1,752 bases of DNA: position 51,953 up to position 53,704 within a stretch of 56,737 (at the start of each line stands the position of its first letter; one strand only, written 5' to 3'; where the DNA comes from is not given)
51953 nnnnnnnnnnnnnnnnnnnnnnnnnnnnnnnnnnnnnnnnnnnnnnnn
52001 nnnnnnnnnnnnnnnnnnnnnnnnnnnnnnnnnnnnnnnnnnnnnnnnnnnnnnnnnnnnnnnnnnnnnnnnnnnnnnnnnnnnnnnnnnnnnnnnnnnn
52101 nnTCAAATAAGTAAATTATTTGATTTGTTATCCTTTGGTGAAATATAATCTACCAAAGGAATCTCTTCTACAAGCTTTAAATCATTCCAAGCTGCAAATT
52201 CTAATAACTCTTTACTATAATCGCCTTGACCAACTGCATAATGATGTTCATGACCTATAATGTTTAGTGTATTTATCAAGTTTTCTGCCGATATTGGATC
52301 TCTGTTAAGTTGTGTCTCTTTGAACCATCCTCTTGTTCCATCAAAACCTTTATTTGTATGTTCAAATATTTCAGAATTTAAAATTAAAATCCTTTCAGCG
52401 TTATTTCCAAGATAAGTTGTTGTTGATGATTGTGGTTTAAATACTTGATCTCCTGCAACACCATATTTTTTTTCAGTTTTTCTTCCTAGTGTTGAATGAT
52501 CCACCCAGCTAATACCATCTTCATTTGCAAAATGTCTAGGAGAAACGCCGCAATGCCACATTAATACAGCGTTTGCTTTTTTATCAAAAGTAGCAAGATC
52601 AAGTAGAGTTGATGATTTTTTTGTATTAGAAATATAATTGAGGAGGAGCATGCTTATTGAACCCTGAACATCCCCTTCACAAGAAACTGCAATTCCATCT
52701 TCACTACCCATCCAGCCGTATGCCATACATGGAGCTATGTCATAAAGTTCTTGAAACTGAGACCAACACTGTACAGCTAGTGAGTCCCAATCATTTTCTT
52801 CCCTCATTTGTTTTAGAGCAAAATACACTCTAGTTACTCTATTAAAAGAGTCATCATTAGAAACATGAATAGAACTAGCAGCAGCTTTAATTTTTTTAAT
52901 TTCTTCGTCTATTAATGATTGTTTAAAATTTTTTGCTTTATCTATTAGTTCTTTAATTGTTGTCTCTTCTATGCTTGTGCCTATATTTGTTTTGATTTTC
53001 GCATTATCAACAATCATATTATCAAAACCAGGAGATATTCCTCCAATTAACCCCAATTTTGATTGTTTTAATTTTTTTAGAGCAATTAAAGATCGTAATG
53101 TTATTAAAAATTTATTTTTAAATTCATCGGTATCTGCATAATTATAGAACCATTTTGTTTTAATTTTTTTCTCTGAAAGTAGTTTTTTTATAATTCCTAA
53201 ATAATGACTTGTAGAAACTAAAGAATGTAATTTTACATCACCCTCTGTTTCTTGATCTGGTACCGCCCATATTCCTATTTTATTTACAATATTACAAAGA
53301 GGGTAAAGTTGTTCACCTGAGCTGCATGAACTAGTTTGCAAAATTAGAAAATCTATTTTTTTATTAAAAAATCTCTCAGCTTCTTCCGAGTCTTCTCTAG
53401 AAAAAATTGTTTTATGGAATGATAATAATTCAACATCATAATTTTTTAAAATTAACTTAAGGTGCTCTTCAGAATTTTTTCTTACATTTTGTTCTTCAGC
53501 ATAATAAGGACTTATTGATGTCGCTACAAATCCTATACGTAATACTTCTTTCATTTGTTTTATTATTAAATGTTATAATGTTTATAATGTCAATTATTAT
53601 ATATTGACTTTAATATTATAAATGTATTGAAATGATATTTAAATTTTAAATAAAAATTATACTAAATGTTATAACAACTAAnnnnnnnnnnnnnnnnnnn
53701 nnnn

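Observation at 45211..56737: Candidate uncharacterised glycoside/pentofuranoside catabolic system bracketed by two GntR regulators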

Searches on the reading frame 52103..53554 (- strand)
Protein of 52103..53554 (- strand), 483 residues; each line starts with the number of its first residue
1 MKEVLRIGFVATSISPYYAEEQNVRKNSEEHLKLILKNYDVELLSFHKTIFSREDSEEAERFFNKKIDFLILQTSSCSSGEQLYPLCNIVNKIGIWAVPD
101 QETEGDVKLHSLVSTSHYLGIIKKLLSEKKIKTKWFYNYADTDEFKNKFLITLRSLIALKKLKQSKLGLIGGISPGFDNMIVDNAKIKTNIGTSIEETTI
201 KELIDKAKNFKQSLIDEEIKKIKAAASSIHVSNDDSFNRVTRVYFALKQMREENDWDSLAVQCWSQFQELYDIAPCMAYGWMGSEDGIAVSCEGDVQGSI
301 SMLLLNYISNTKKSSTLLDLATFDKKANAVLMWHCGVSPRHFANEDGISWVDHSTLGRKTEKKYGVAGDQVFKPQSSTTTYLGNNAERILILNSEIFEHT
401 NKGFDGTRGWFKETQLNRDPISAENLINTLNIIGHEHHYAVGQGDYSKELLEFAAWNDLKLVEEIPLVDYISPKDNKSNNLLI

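Call 4: search_protein_families(library=pfam, proteins=[window:52103-53554:-], max_evalue=0.01)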
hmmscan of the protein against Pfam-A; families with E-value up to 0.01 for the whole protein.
window:52103-53554:- (483 aa): 1 family
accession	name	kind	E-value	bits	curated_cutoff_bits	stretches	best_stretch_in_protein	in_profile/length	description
PF24856.1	AraA_central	-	0.0053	17.6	24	0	184-301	19-138/148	L-arabinose isomerase central domain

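Call 6: search_protein_families(library=ncbifam, proteins=[window:52103-53554:-], max_evalue=0.001)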
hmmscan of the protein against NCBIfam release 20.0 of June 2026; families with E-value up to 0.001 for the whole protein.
window:52103-53554:- (483 aa): 2 families
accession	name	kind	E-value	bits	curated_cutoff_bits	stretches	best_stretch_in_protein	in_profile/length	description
NF048012.1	SlpQosIsomSftI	equivalog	5.1e-44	150.7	700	1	31-455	25-434/443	sulfoquinovose isomerase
NF008220.0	PRK10991.1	equivalog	0.00045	18.8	775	0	47-220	59-228/591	L-fucose isomerase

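Call 10: search_solved_structures(query=window:52103-53554:-, max_evalue=0.01, show_alignments=1)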
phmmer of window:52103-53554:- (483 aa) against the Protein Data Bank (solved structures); distinct sequences matched with E-value up to 0.01: 0.

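Call 12: find_homologous_proteins(query=window:52103-53554:-, max_evalue=0.00001)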
Query window:52103-53554:- (483 aa): 539 proteins with E <= 0.00001 among 8000 candidates; the best 120 are listed.
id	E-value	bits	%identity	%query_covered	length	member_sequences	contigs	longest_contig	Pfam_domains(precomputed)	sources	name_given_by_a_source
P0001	0.0e+0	1074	98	100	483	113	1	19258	-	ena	-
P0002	3.7e-281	951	86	100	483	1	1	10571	-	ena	-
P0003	5.9e-281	950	86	100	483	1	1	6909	-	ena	-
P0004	6.4e-281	950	86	100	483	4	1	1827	-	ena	-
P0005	8.5e-281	950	85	100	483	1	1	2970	-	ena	-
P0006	1.9e-280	949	85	100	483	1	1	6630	-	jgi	-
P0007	2.1e-280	949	85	100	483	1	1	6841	-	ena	-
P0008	2.4e-280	948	85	100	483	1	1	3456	-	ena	-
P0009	2.5e-280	948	85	100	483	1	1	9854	-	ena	-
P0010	3.4e-280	948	85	100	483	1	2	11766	-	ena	-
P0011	3.5e-280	948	85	100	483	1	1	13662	-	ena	-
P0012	3.9e-280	948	86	100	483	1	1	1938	-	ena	-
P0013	4.0e-280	948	85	100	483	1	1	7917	-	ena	-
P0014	4.1e-280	948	85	100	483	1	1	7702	-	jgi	-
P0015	4.7e-280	947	85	100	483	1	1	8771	-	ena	-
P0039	1.5e-279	946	85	100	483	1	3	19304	-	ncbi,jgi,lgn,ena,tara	tara:strand:+ start:1124 stop:2575 length:1452 start_codon:yes stop_codon:yes gene_type:complete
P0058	4.6e-279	944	85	100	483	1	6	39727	-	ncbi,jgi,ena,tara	tara:strand:+ start:1004 stop:2455 length:1452 start_codon:yes stop_codon:yes gene_type:complete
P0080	2.4e-278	942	84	100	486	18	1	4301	-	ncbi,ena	-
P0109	1.4e-270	916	82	99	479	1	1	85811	-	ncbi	-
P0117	6.3e-248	841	76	98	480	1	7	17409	-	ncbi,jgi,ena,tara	tara:strand:+ start:8985 stop:10427 length:1443 start_codon:yes stop_codon:yes gene_type:complete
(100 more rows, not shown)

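Call 13: find_encoding_contigs(protein=P0001, flank=10000, max_places=3)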
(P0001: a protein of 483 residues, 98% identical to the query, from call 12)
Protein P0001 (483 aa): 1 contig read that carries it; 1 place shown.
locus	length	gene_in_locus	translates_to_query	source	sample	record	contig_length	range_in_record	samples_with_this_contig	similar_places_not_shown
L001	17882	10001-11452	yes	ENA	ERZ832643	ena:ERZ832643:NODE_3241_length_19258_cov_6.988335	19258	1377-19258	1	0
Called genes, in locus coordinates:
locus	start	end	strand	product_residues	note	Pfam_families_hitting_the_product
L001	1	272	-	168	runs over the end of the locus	PF13302:Acetyltransf_3, PF13420:Acetyltransf_4, PF00583:Acetyltransf_1 (weak)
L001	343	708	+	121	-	-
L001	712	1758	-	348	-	PF13378:MR_MLE_C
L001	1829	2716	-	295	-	PF02826:2-Hacid_dh_C (weak), PF03446:NAD_binding_2, PF14833:NAD_binding_11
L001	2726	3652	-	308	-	PF01791:DeoC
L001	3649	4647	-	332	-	PF02733:Dak1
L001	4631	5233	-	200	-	PF02734:Dak2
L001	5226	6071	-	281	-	PF01261:AP_endonuc_2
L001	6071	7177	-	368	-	PF01156:IU_nuc_hydro, PF07632:Sde182_NH-like (weak)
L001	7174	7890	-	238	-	PF00392:GntR, PF07702:UTRA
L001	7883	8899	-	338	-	PF02779:Transket_pyr, PF02780:Transketolase_C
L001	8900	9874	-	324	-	PF00676:E1_dh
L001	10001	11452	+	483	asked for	-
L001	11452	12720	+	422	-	PF13416:SBP_bac_8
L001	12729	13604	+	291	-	PF00528:BPD_transp_1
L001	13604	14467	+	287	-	PF00528:BPD_transp_1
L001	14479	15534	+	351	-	PF00005:ABC_tran, PF13304:AAA_21 (faint), PF08402:TOBE_2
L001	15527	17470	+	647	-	PF22848:ASD1_dom, PF06964:Alpha-L-AF_C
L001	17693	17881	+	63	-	?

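Call 14: find_encoding_contigs(protein=P0109, flank=10000, max_places=3)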
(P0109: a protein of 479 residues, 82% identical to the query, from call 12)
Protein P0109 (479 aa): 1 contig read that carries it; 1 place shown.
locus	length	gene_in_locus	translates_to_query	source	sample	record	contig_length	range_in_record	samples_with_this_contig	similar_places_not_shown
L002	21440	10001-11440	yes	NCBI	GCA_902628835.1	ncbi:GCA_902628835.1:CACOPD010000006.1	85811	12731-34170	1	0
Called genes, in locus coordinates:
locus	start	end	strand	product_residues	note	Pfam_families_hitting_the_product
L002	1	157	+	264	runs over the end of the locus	PF05721:PhyH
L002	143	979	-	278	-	PF13593:SBF_like, PF01758:SBF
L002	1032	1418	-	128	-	PF01643:Acyl-ACP_TE, PF13279:4HBT_2, PF03061:4HBT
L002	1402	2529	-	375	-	PF13378:MR_MLE_C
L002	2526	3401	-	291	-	PF03446:NAD_binding_2, PF14833:NAD_binding_11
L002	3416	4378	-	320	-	PF01791:DeoC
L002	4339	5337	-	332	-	PF02733:Dak1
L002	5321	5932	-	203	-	PF02734:Dak2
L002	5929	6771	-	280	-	PF01261:AP_endonuc_2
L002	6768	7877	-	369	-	PF01156:IU_nuc_hydro, PF07632:Sde182_NH-like (weak)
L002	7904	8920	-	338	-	PF02779:Transket_pyr, PF02780:Transketolase_C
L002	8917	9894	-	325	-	PF00676:E1_dh, PF02775:TPP_enzyme_C (faint)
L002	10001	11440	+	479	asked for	-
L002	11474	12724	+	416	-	PF13416:SBP_bac_8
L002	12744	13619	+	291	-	PF00528:BPD_transp_1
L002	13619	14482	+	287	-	PF00528:BPD_transp_1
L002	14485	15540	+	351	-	PF00005:ABC_tran, PF13304:AAA_21 (faint), PF08402:TOBE_2 (weak)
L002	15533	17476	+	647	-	PF22848:ASD1_dom, PF06964:Alpha-L-AF_C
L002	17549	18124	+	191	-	PF00132:Hexapep (weak)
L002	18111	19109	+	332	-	PF00291:PALP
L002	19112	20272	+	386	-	PF01053:Cys_Met_Meta_PP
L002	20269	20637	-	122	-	PF01503:PRA-PH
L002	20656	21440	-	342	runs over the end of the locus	PF02163:Peptidase_M50, PF00595:PDZ (faint), PF17820:PDZ_6 (weak)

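Call 15: search_protein_families(library=ncbifam, proteins=[L001:6071-7177:-, L001:5226-6071:-, L001:4631-5233:-, L001:3649-4647:-, L001:2726-3652:-, L001:1829-2716:-, L001:712-1758:-, L001:343-708:+], max_evalue=0.00001)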
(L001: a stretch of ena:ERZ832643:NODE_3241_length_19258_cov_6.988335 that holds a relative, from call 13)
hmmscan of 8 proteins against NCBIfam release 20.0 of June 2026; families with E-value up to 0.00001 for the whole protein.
L001:6071-7177:- (368 aa): 4 families
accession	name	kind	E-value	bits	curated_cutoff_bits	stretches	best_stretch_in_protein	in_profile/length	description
NF008036.0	PRK10768.1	equivalog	4e-12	45.9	382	1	161-319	96-245/304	ribonucleoside hydrolase RihC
NF007417.0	PRK09955.1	equivalog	5.5e-11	41.9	459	1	161-320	97-252/313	ribosylpyrimidine nucleosidase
NF052221.1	UridNuclsHydUriH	equivalog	4.3e-08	32.7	450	1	165-330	100-262/310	uridine-preferring nucleoside hydrolase UriH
NF007761.0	PRK10443.1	equivalog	2.1e-07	30.3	433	0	173-320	108-253/311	pyrimidine-specific ribonucleoside hydrolase RihA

L001:5226-6071:- (281 aa): 11 families
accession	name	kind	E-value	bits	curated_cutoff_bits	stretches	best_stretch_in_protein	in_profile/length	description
NF051856.1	PsicseEpim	equivalog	3.2e-64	217.5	300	1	1-265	1-268/287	D-psicose 3-epimerase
NF041099.2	keto_glucon_epim_IolO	equivalog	6.6e-52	176.5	300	1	15-247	20-251/269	5-keto-L-gluconate epimerase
TIGR03234.1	OH-pyruv-isom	equivalog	1.3e-22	80.4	353.45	1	84-249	84-247/254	hydroxypyruvate isomerase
NF043033.1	OxoTetrIsom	equivalog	1.1e-16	61.3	325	1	103-243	100-238/251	2-oxo-tetronate isomerase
NF007444.0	PRK09997.1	equivalog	3.8e-14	52.8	465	1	103-245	100-244/258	hydroxypyruvate isomerase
NF009688.0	PRK13209.1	subfamily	4.8e-14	52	317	1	20-276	25-274/286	L-ribulose-5-phosphate 3-epimerase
NF007360.0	PRK09856.1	equivalog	2.4e-13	50.2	305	1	75-245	81-251/276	fructoselysine 3-epimerase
NF009689.0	PRK13210.1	subfamily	1e-09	38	200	1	25-258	26-272/286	L-ribulose-5-phosphate 3-epimerase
TIGR04379.1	myo_inos_iolE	equivalog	1.8e-08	34.3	290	0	24-207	31-209/290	myo-inosose-2 dehydratase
TIGR00542.1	hxl6Piso_put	equivalog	8.5e-08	31.8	272.15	1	71-256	81-263/279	L-ribulose-5-phosphate 3-epimerase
NF042435.1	DhshikDhtase_QuiC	equivalog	2.1e-06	26.5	1200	1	28-244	24-242/635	3-dehydroshikimate dehydratase QuiC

L001:4631-5233:- (200 aa): 3 families
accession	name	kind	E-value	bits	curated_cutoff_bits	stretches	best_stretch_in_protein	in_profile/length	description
TIGR02365.1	dha_L_ycgS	equivalog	4e-39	134.4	138.3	1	6-190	2-194/196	dihydroxyacetone kinase subunit DhaL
NF011049.0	PRK14479.1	subfamily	1.1e-27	96.9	492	1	6-191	365-563/568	dihydroxyacetone kinase family protein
TIGR02361.1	dak_ATP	equivalog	1.2e-25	90.1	574.95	1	6-189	386-581/583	glycerone kinase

L001:3649-4647:- (332 aa): 4 families
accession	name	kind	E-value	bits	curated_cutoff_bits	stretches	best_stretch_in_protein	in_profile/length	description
TIGR02363.1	dhaK1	equivalog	7e-93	311.2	406.25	1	1-329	1-328/329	dihydroxyacetone kinase subunit DhaK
NF011049.0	PRK14479.1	subfamily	5.8e-91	305.8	492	1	1-331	1-328/568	dihydroxyacetone kinase family protein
TIGR02361.1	dak_ATP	equivalog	1.5e-69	235.1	574.95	1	2-328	1-341/583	glycerone kinase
TIGR02362.1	dhaK1b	equivalog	4.2e-62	210.1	413.25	1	3-314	1-309/326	DhaKLM operon coactivator DhaQ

L001:2726-3652:- (308 aa): 4 families
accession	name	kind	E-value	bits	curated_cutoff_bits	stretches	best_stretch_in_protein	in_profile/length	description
NF009498.0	PRK12858.1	subfamily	4e-64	216.7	184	1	5-307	11-315/342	tagatose 1,6-diphosphate aldolase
NF009065.0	PRK12399.1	subfamily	8.3e-47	159.8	458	1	5-306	10-313/326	tagatose 1,6-diphosphate aldolase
NF003180.0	PRK04161.1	subfamily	2e-44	152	519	1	16-305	23-313/330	tagatose 1,6-diphosphate aldolase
TIGR01232.1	lacD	equivalog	8.1e-33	114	432.2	1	6-299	10-305/325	tagatose-bisphosphate aldolase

L001:1829-2716:- (295 aa): 11 families
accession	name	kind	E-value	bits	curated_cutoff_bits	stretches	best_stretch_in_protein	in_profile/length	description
NF012005.0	PRK15461.1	equivalog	3.5e-83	279.2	348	1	1-291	1-289/298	sulfolactaldehyde 3-reductase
NF008592.0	PRK11559.1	equivalog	1.9e-62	211.2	397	1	2-288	3-286/296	2-hydroxy-3-oxopropionate reductase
TIGR01692.1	HIBADH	equivalog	6.8e-62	209.4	291.6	1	6-288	1-287/288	3-hydroxyisobutyrate dehydrogenase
TIGR01505.1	tartro_sem_red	equivalog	2.5e-60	204.2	340.75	1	3-269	1-264/291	2-hydroxy-3-oxopropionate reductase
NF043037.1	ThreonDh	equivalog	2.4e-38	132.2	350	1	3-277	4-276/297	L-threonate dehydrogenase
NF011633.0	PRK15059.1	equivalog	3.6e-37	128.1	451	1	3-284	2-279/292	2-hydroxy-3-oxopropionate reductase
NF007161.0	PRK09599.1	subfamily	4.7e-19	68.7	271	1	3-201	2-202/302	NADP-dependent phosphogluconate dehydrogenase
TIGR00872.1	gnd_rel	equivalog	7e-16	58.3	297.2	1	3-203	2-201/299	phosphogluconate dehydrogenase (NAD(+)-dependent, decarboxylating)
NF006765.0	PRK09287.1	equivalog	4.5e-11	42.3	413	1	2-196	4-206/476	NADP-dependent phosphogluconate dehydrogenase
TIGR00873.1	gnd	equivalog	1.4e-09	37.3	426.7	1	4-197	2-203/467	decarboxylating NADP(+)-dependent phosphogluconate dehydrogenase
TIGR01327.1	PGDH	equivalog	7.8e-07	28.2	454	1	3-94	140-226/525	phosphoglycerate dehydrogenase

L001:712-1758:- (348 aa): 16 families
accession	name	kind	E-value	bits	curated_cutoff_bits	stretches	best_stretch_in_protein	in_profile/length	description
NF040866.1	AraD_Arch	equivalog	9.2e-33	113.7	650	1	9-343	37-371/372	arabinonate dehydratase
NF047820.1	TalGalacDh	equivalog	2.4e-31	109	500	1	7-337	39-360/371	L-talarate/galactarate dehydratase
NF040790.2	glucon_galact_dh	equivalog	1.2e-26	93.5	750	1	7-344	26-372/390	bifunctional D-gluconate/D-galactonate dehydratase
NF043051.1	ManoateDhtManD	equivalog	4.3e-24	85.1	550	1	155-342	195-384/403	D-mannonate dehydratase ManD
NF010624.0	PRK14017.1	equivalog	2.9e-22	79.3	311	1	54-341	56-360/382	galactonate dehydratase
NF011654.0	PRK15072.1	subfamily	6.2e-22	78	430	1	155-343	196-386/404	D-galactonate dehydratase family protein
TIGR02534.1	mucon_cyclo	subfamily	4.1e-18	65.6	334.95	1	7-342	30-366/368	muconate/chloromuconate family cycloisomerase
NF011968.0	PRK15440.1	equivalog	4.1e-17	62.2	393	1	7-337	60-387/395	L-rhamnonate dehydratase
NF043002.1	HProlDhtase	equivalog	8.8e-17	61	500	1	81-330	101-351/366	cis-3-hydroxy-L-proline dehydratase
TIGR01928.1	menC_lowGC_arch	equivalog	1.5e-16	60.3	200.65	1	3-259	20-266/325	o-succinylbenzoate synthase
NF041118.1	A_G_epim_Thtga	equivalog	3.1e-14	52.8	500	1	48-255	65-271/341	L-Ala-D/L-Glu epimerase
TIGR01927.1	menC_gam_Gplu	equivalog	6.4e-13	48.7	130.55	1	2-261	19-250/307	o-succinylbenzoate synthase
NF042940.1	racemase_DgcA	equivalog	1.3e-11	44.3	400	1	84-254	87-249/323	N-acetyl-D-Glu racemase DgcA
NF002739.0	PRK02714.1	equivalog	1.8e-10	40.8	259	1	123-238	120-238/320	o-succinylbenzoate synthase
NF003473.0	PRK05105.1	equivalog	4.6e-08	32.4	236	1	129-230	128-229/331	o-succinylbenzoate synthase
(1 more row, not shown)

L001:343-708:+ (121 aa): 0 families

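Call 25: search_protein_representatives(protein=window:52103-53554:-)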
Query: 483 residues. Proteins with E-value up to 0.001 (for the whole library): 1456; up to 1e-10: 590; up to 1e-30: 132. The best 150 are listed.
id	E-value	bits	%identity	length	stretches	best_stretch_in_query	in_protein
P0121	5.2e-150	516.9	48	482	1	4-471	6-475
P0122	5.0e-89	315.9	35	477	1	5-468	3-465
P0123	3.8e-84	299.8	32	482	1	3-471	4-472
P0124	6.4e-84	299.0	35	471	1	5-462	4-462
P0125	2.6e-80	287.1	32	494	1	3-471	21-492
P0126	1.6e-79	284.5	33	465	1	31-471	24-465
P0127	2.1e-79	284.1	32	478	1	5-470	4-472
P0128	5.1e-79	282.9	33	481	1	5-472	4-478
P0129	8.8e-78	278.8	33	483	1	4-465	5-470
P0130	2.9e-77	277.1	33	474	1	7-465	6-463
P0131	7.5e-77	275.7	33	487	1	6-470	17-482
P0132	1.5e-75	271.4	33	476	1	19-470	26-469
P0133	4.1e-73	263.4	32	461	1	4-462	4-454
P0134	1.6e-72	261.4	33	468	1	3-462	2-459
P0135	1.5e-71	258.3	32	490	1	5-469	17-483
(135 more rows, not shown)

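Call 31: find_related_loci(query=A3, collection=genome_contigs, flank=10000)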
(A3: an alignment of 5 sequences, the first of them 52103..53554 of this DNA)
Query A3 (483 aa) in genome_contigs; peptide patterns used: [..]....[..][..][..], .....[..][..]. (x = any residue, [..] = any of these).
104 stretches matched a pattern; 41 encode a relative of the query (tblastn E <= 1e-3); 40 distinct loci.
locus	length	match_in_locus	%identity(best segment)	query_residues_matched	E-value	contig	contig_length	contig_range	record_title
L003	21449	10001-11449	98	1-483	0e+0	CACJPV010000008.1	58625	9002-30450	MAG: uncultured Alphaproteobacteria bacterium isolate AG-447-L18 genome assembly, contig: AG-447-L18_NODE_8, whole genom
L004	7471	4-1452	85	1-483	0e+0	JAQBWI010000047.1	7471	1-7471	MAG: Proteobacteria bacterium isolate casp150-mb.224 NODE_24576_length_7471_cov_0.070130, whole genome shotgun sequence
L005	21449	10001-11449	84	1-483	0e+0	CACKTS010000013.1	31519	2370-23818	uncultured Alphaproteobacteria bacterium isolate AG-457-I08 genome assembly, contig: AG-457-I08_NODE_13, whole genome sh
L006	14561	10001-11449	85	1-483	0e+0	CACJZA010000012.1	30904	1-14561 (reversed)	uncultured Alphaproteobacteria bacterium isolate AG-916-I08 genome assembly, contig: AG-916-I08_NODE_12, whole genome sh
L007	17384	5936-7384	84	1-483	0e+0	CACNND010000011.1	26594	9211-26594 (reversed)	MAG: uncultured Alphaproteobacteria bacterium isolate AG-893-G20 genome assembly, contig: AG-893-G20_NODE_11, whole geno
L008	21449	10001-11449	85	1-483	0e+0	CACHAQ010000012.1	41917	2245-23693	uncultured Alphaproteobacteria bacterium isolate AG-426-J10 genome assembly, contig: AG-426-J10_NODE_12, whole genome sh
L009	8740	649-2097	85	1-483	0e+0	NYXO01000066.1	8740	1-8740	MAG: Methanobacteriota archaeon isolate ARS96 23810, whole genome shotgun sequence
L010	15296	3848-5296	84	1-483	0e+0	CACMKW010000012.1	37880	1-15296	MAG: uncultured Alphaproteobacteria bacterium isolate AG-891-K21 genome assembly, contig: AG-891-K21_NODE_12, whole geno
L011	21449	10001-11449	84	1-483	0e+0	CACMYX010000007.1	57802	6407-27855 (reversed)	MAG: uncultured Alphaproteobacteria bacterium isolate AG-892-I02 genome assembly, contig: AG-892-I02_NODE_7, whole genom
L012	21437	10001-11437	85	1-479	0e+0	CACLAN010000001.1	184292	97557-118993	uncultured Alphaproteobacteria bacterium isolate AG-461-D09 genome assembly, contig: AG-461-D09_NODE_1, whole genome sho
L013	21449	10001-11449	84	1-483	0e+0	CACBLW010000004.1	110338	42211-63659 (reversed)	uncultured Alphaproteobacteria bacterium isolate AG-899-M17 genome assembly, contig: AG-899-M17_NODE_4, whole genome sho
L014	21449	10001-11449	83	1-483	0e+0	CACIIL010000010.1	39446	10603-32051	uncultured Alphaproteobacteria bacterium isolate AG-435-K07 genome assembly, contig: AG-435-K07_NODE_10, whole genome sh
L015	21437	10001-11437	85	1-479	0e+0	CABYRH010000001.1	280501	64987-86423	MAG: uncultured Alphaproteobacteria bacterium isolate AG-894-N13 genome assembly, contig: AG-894-N13_NODE_1, whole genom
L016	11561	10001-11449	84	1-483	0e+0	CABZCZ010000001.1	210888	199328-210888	MAG: uncultured Alphaproteobacteria bacterium isolate AG-337-D08 genome assembly, contig: AG-337-D08_NODE_1, whole genom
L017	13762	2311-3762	85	1-483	0e+0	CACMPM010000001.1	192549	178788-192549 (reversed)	MAG: uncultured Alphaproteobacteria bacterium isolate AG-891-P06 genome assembly, contig: AG-891-P06_NODE_1, whole genom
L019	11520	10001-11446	76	1-482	0e+0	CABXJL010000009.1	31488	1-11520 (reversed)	MAG: uncultured gamma proteobacterium genome assembly, contig: AG-319-E10_NODE_9, whole genome shotgun sequence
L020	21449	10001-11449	76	1-483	0e+0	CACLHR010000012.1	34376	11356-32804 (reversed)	MAG: uncultured gamma proteobacterium genome assembly, contig: AG-464-B02_NODE_12, whole genome shotgun sequence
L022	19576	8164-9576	76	5-475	0e+0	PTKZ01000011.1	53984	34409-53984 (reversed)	MAG: Alphaproteobacteria bacterium MarineAlpha5_Bin5 CFH15_11, whole genome shotgun sequence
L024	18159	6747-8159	75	5-475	0e+0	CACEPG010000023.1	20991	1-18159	uncultured Alphaproteobacteria bacterium isolate AG-404-D18 genome assembly, contig: AG-404-D18_NODE_23, whole genome sh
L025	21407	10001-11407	49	5-471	2e-163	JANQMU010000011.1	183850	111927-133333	MAG: Rhizobiaceae bacterium isolate PL25b_bin.41 k99_726288, whole genome shotgun sequence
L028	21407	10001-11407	48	6-471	6e-158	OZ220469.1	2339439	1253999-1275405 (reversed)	MAG: Phototrophicaceae bacterium isolate 149760b3-584d-4ebc-81cd-1236e649b30c genome assembly, chromosome: 1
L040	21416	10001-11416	33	5-471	3e-85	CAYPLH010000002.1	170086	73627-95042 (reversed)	MAG TPA_asm: uncultured Clostridiaceae bacterium isolate binchicken_co173_425 genome assembly, contig: NODE_166_length_1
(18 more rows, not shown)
